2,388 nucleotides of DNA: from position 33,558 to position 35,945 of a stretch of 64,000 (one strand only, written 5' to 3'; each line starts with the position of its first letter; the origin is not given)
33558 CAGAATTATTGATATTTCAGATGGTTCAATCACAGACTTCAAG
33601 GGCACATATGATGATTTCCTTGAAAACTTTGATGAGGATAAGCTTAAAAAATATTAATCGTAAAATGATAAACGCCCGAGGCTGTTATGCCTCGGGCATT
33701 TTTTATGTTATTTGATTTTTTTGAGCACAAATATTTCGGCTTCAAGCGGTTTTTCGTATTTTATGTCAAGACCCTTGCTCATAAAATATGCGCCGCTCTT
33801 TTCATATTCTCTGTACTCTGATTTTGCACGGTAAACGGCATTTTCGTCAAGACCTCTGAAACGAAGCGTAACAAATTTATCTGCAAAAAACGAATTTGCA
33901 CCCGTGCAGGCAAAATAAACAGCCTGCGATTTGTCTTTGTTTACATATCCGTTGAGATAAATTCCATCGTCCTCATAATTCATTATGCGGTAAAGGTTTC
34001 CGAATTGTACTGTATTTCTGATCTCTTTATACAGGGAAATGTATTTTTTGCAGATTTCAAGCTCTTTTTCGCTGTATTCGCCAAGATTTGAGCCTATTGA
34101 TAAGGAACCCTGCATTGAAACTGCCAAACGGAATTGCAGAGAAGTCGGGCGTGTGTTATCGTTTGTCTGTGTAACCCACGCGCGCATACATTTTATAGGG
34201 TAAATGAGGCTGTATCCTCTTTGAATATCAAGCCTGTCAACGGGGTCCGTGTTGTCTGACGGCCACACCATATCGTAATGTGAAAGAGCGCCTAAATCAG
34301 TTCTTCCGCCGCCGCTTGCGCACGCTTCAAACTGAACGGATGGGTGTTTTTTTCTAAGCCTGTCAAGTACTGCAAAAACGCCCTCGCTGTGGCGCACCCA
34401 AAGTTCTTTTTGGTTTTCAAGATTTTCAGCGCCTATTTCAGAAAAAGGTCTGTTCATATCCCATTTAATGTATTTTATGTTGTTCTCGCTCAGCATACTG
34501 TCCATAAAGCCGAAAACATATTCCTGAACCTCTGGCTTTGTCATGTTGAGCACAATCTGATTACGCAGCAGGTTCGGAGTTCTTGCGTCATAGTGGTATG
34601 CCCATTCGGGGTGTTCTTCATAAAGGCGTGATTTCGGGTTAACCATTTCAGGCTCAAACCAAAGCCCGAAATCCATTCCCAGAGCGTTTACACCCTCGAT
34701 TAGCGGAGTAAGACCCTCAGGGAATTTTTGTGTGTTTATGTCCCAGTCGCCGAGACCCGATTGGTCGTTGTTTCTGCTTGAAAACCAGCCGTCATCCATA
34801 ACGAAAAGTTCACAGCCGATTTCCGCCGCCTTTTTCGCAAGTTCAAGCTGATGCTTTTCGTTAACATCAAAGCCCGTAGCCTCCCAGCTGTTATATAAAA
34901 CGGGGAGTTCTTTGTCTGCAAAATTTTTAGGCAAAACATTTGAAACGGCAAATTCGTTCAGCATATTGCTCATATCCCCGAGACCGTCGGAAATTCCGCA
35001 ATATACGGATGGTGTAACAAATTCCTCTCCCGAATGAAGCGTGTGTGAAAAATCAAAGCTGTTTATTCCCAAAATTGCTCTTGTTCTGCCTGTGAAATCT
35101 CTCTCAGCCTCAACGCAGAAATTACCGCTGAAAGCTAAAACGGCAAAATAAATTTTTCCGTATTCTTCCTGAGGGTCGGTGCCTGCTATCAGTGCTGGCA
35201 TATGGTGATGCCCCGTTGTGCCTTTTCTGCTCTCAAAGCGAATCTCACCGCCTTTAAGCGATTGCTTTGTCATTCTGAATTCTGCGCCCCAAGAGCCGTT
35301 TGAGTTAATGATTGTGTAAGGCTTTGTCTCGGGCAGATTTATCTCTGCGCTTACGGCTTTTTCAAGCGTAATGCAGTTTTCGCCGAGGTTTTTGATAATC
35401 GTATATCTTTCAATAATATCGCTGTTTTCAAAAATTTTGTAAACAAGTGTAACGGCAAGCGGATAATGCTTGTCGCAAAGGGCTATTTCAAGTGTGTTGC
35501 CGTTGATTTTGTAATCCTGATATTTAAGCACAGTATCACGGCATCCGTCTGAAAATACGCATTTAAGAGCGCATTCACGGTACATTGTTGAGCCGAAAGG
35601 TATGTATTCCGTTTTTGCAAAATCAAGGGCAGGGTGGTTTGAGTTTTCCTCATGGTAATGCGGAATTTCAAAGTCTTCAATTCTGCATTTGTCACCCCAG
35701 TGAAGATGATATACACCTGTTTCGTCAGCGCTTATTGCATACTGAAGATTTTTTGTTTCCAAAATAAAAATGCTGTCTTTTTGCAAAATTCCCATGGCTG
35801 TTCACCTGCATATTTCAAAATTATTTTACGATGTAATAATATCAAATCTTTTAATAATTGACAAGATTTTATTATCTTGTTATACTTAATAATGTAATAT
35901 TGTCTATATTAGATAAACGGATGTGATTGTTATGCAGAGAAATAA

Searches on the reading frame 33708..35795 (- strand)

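Call 77: search_protein_families(library=pfam, proteins=[window:33708-35795:-], max_evalue=0.00001)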
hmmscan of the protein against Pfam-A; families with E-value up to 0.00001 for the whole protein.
window:33708-35795:- (695 aa): 4 families
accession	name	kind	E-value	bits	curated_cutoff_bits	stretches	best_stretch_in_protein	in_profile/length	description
PF02065.24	Melibiase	-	2.7e-117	392.1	27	1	259-599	2-347/347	Melibiase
PF16875.11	Glyco_hydro_36N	-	4.2e-54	184.1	27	1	28-254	3-253/253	Glycosyl hydrolase family 36 N-terminal domain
PF16874.11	Glyco_hydro_36C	-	3.2e-12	47.1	27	1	617-691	6-77/77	Glycosyl hydrolase family 36 C-terminal domain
PF01055.32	Glyco_hydro_31_2nd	-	1.3e-06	28.4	23.5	1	322-504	32-181/328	Glycosyl hydrolases family 31 TIM-barrel domain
